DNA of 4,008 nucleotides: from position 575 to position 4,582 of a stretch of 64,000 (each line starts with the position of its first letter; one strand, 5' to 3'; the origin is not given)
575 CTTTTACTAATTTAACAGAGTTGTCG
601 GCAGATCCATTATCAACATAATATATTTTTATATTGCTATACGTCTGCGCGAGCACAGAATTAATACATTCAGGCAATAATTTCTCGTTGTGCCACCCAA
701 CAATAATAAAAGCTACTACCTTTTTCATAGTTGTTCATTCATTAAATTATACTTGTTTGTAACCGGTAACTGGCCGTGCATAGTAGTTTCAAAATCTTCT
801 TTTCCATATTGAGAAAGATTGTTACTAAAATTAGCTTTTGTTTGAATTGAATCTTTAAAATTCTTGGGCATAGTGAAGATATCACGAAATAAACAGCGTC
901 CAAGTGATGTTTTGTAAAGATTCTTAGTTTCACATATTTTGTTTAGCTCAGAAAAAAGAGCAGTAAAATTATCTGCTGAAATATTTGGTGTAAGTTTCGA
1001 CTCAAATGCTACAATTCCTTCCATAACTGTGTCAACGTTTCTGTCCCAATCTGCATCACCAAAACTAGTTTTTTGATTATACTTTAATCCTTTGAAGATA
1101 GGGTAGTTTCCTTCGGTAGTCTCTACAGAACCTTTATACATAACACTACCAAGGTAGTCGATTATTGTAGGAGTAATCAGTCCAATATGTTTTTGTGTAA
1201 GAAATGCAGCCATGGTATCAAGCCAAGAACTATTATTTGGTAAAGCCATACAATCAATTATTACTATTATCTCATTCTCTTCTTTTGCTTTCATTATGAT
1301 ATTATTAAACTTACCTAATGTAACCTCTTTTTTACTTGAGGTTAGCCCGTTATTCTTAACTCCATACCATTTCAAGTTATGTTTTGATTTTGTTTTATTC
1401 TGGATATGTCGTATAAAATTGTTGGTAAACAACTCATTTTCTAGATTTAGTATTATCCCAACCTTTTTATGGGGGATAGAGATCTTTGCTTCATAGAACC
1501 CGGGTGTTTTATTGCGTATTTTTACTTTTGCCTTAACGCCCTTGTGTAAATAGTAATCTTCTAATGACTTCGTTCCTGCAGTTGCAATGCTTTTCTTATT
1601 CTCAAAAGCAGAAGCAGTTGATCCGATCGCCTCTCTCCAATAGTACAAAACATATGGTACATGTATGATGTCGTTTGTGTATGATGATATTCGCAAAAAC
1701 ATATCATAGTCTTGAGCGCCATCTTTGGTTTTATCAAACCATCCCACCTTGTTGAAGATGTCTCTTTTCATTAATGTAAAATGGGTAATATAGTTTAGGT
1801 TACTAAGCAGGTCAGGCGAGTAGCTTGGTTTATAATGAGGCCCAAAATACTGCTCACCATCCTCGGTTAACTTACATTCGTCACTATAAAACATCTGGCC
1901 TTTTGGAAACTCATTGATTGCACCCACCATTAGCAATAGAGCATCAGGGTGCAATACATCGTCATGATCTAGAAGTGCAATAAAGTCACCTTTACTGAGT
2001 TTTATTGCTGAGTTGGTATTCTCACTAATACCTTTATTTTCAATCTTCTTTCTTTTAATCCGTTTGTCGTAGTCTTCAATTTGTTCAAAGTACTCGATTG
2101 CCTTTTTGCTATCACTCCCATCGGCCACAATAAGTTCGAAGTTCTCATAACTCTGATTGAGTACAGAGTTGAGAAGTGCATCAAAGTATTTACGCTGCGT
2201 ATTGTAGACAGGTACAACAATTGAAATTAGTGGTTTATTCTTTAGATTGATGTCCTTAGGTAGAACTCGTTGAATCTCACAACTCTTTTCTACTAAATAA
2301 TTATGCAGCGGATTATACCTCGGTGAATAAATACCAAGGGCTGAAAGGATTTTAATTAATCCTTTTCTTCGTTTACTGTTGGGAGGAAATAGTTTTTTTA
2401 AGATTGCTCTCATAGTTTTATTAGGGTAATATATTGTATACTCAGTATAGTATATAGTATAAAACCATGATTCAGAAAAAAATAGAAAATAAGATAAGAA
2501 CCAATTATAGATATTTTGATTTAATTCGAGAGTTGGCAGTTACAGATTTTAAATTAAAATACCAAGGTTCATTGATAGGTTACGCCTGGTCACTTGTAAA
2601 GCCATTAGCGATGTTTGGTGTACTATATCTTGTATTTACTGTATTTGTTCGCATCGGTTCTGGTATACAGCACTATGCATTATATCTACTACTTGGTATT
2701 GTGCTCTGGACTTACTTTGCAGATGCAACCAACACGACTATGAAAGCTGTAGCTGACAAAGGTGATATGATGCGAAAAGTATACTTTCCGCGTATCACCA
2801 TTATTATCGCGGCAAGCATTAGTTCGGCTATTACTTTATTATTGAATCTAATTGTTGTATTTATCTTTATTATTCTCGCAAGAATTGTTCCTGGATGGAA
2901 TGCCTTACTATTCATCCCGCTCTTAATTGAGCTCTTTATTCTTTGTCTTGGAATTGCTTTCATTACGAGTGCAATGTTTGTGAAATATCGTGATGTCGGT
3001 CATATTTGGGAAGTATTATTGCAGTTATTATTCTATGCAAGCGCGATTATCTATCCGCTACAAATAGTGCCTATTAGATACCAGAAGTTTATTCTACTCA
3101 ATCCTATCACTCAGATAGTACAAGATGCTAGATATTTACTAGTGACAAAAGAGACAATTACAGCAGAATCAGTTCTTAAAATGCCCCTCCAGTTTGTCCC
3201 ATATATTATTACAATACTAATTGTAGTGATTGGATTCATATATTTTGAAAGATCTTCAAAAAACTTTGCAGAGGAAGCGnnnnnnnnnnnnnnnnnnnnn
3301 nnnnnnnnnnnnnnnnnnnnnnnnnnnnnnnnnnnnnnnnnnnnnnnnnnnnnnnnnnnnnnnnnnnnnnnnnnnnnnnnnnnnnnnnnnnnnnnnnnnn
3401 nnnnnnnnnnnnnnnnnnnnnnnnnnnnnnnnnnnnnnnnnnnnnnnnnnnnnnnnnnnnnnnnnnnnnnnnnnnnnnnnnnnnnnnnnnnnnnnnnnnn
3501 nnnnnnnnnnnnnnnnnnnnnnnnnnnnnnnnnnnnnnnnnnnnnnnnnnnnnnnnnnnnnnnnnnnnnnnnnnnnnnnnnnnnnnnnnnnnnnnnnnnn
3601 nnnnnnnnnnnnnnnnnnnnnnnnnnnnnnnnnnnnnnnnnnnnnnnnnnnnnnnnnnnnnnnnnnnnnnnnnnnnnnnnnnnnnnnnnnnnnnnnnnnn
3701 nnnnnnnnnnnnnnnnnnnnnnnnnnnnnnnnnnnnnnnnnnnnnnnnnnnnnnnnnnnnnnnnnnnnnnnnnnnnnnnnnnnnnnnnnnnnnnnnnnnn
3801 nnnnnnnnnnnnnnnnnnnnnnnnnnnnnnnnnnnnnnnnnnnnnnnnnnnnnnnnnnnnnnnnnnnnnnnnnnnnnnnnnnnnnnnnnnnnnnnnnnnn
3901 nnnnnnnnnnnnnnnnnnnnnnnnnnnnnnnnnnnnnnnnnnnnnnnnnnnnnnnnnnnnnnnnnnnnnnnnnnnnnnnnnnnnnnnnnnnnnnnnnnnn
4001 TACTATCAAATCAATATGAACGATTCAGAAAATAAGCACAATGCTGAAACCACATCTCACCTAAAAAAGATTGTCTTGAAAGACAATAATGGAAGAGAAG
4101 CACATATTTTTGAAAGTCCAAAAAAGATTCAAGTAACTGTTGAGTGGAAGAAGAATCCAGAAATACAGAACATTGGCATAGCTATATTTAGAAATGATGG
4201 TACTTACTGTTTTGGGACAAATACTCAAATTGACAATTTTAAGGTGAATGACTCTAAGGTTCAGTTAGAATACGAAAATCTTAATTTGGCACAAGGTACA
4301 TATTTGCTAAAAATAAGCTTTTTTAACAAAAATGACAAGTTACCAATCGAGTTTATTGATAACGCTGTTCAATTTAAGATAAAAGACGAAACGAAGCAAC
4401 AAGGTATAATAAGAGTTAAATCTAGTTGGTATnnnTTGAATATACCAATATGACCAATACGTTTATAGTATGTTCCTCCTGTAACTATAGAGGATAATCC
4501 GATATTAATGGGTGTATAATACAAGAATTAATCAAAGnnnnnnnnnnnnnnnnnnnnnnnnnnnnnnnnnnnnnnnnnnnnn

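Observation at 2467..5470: Capping methyltransferase plus Wzt with extra C-terminal domain suggests a chain-terminated ABC-exported glycan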

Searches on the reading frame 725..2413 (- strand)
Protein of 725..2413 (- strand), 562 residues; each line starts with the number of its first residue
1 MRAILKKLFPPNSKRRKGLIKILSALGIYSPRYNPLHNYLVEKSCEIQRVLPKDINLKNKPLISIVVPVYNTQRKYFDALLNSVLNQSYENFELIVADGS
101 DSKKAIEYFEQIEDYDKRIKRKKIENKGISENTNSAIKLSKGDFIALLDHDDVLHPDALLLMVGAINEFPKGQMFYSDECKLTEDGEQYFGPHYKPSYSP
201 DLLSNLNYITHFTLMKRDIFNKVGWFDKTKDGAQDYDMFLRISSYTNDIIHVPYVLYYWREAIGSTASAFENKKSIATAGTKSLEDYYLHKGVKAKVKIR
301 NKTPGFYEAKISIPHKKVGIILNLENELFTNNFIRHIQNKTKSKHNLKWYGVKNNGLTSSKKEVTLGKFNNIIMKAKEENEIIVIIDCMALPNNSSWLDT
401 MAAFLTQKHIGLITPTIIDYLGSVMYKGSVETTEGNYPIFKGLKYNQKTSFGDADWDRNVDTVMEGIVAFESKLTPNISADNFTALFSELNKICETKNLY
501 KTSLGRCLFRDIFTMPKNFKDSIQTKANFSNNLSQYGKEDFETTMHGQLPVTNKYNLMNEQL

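Call 3: search_protein_families(library=pfam, proteins=[window:725-2413:-], max_evalue=0.01)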
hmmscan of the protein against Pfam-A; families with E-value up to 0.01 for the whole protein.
window:725-2413:- (562 aa): 4 families
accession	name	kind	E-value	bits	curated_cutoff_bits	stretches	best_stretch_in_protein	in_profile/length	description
PF00535.33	Glycos_transf_2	-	3.1e-24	86.2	23.3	1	64-223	1-167/168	Glycosyl transferase family 2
PF13641.12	Glyco_tranf_2_3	-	7.3e-11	42.9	27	1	63-164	3-109/230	Glycosyltransferase like family 2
PF10111.15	Glyco_tranf_2_2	-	4.2e-10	40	27.3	1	64-258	1-215/276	Glycosyltransferase like family 2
PF13632.12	Glyco_trans_2_3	-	0.00022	21.5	27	1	144-258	1-120/198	Glycosyl transferase family group 2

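Call 4: search_protein_families(library=ncbifam, proteins=[window:725-2413:-], max_evalue=0.01)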
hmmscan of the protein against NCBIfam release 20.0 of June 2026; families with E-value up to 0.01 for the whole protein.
window:725-2413:- (562 aa): 22 families
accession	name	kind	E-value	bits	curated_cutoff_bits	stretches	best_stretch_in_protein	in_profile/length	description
TIGR04017.1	WcaA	equivalog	8.6e-19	68.2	495.75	1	58-243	2-189/279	colanic acid biosynthesis glycosyltransferase WcaA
NF007453.0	PRK10018.1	equivalog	1.7e-18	67.3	382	1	58-243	3-190/280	colanic acid biosynthesis glycosyltransferase WcaA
NF047683.1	TeichurnBiosyTuaG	equivalog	2.9e-18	66.4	400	1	58-159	3-104/252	teichuronic acid biosynthesis protein TuaG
NF007482.0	PRK10073.1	equivalog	3.9e-15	55.7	423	1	59-157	4-101/334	glycosyltransferase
TIGR03937.1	PgaC_IcaA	equivalog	1.4e-14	53.9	422.3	1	42-171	28-155/407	poly-beta-1,6-N-acetyl-D-glucosamine synthase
NF050050.1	ProtGlycPglI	equivalog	2.4e-14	53.4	500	1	61-185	2-124/306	GalNAc(5)-diNAcBac-PP-undecaprenol beta-1,3-glucosyltransferase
NF053739.1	GlytfEpsEBac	equivalog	1.6e-12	47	450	1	61-246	1-189/265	glycosyltransferase EpsE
TIGR03111.1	glyc2_xrt_Gpos1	hypoth_equivalog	7.7e-12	44.7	363.95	1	54-167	42-157/439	TIGR03111 family XrtG-associated glycosyltransferase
NF038299.1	EPS_HpsN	equivalog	9.2e-11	41.3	425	1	61-159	1-99/317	hormogonium polysaccharide biosynthesis glycosyltransferase HpsN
NF041394.1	GtaseAglG_Halo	equivalog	2.8e-10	40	440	1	63-160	3-101/304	glucosyl-dolichyl phosphate glucuronosyltransferase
TIGR04242.1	nodulat_NodC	equivalog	1.7e-09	37.1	550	1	44-162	31-152/395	chitooligosaccharide synthase NodC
TIGR03965.1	mycofact_glyco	equivalog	9.2e-09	34.7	280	1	50-165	63-178/467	mycofactocin biosynthesis glycosyltransferase MftF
TIGR04283.1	glyco_like_mftF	equivalog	1.8e-08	34.3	182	1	63-246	1-173/221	TIGR04283 family arsenosugar biosynthesis glycosyltransferase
NF041875.1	EPS_EpsD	equivalog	6.8e-08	32.3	370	1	63-159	1-97/325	exopolysaccharide biosynthesis glycosyltransferase EpsD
NF008558.0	PRK11498.1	equivalog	6.5e-06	24.3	992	0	51-164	265-375/872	UDP-forming cellulose synthase catalytic subunit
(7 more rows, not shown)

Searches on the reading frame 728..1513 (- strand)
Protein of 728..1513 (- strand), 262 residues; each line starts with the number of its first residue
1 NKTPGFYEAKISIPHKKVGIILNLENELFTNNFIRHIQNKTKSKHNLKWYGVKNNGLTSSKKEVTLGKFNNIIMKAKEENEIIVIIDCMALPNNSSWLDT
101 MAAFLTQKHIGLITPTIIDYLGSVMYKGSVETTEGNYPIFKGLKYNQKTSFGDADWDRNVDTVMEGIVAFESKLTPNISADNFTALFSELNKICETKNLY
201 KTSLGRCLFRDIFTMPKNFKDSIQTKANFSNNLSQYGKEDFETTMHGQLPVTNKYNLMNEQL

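Call 79: search_protein_families(library=pfam, proteins=[window:728-1513:-], max_evalue=10)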
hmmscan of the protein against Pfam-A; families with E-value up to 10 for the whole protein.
window:728-1513:- (262 aa): 0 families

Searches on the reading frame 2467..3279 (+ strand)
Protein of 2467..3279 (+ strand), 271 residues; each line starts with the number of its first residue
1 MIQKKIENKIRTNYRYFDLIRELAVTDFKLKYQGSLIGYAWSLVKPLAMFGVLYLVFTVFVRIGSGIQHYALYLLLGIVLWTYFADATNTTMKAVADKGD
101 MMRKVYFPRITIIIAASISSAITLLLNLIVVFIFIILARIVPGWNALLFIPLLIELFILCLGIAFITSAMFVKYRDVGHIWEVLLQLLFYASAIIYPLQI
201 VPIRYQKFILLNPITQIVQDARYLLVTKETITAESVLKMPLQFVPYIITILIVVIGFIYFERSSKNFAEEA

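Call 3: search_protein_families(library=pfam, proteins=[window:2467-3279:+], max_evalue=0.01)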
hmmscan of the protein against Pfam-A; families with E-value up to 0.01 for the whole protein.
window:2467-3279:+ (271 aa): 1 family
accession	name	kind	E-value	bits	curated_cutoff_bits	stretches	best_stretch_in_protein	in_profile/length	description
PF01061.29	ABC2_membrane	-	9.3e-14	51.9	26.9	1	22-223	5-208/211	ABC-2 type transporter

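Call 4: search_protein_families(library=ncbifam, proteins=[window:2467-3279:+], max_evalue=0.01)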
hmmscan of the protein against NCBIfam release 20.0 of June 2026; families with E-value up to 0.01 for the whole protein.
window:2467-3279:+ (271 aa): 3 families
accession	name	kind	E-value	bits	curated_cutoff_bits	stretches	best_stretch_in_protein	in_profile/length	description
NF050109.1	galactan_ABC_perm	equivalog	7.7e-15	55.1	380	1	9-257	13-254/272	galactan export ABC transporter permease subunit Wzm/RfbD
NF050053.1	CapPschTportKpsM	equivalog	2.8e-09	37.3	300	1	20-263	5-252/257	capsule polysaccharide transporter KpsM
TIGR01247.1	drrB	subfamily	1.4e-05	24.9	223.05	1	46-255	20-231/236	daunorubicin resistance ABC transporter membrane protein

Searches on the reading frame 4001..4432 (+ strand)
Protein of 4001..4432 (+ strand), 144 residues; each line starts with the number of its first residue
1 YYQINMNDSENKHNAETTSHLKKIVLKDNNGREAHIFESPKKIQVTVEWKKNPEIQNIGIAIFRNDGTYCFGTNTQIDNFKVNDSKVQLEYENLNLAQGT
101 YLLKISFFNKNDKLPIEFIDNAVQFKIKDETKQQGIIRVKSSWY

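Call 13: search_solved_structures(query=window:4001-4432:+, max_evalue=10, show_alignments=3)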
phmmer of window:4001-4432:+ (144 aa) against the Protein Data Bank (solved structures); distinct sequences matched with E-value up to 10: 7.
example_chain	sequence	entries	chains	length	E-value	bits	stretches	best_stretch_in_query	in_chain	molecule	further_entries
8dky_A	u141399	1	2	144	0.0064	19.9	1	21-134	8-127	ABC transporter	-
6o14_A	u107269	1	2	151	0.0081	19.5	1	21-134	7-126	ABC transporter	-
8dku_A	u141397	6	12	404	0.063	16.7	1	21-134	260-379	ABC transporter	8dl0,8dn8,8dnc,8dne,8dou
7k2t_A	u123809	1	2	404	0.063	16.7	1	21-134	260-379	ABC transporter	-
2kl4_A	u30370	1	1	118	0.96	12.8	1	60-130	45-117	BH2032 protein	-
3hdo_A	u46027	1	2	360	1.5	12.2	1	33-85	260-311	Histidinol-phosphate aminotransferase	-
1tht_A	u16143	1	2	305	1.6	12.1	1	25-52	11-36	THIOESTERASE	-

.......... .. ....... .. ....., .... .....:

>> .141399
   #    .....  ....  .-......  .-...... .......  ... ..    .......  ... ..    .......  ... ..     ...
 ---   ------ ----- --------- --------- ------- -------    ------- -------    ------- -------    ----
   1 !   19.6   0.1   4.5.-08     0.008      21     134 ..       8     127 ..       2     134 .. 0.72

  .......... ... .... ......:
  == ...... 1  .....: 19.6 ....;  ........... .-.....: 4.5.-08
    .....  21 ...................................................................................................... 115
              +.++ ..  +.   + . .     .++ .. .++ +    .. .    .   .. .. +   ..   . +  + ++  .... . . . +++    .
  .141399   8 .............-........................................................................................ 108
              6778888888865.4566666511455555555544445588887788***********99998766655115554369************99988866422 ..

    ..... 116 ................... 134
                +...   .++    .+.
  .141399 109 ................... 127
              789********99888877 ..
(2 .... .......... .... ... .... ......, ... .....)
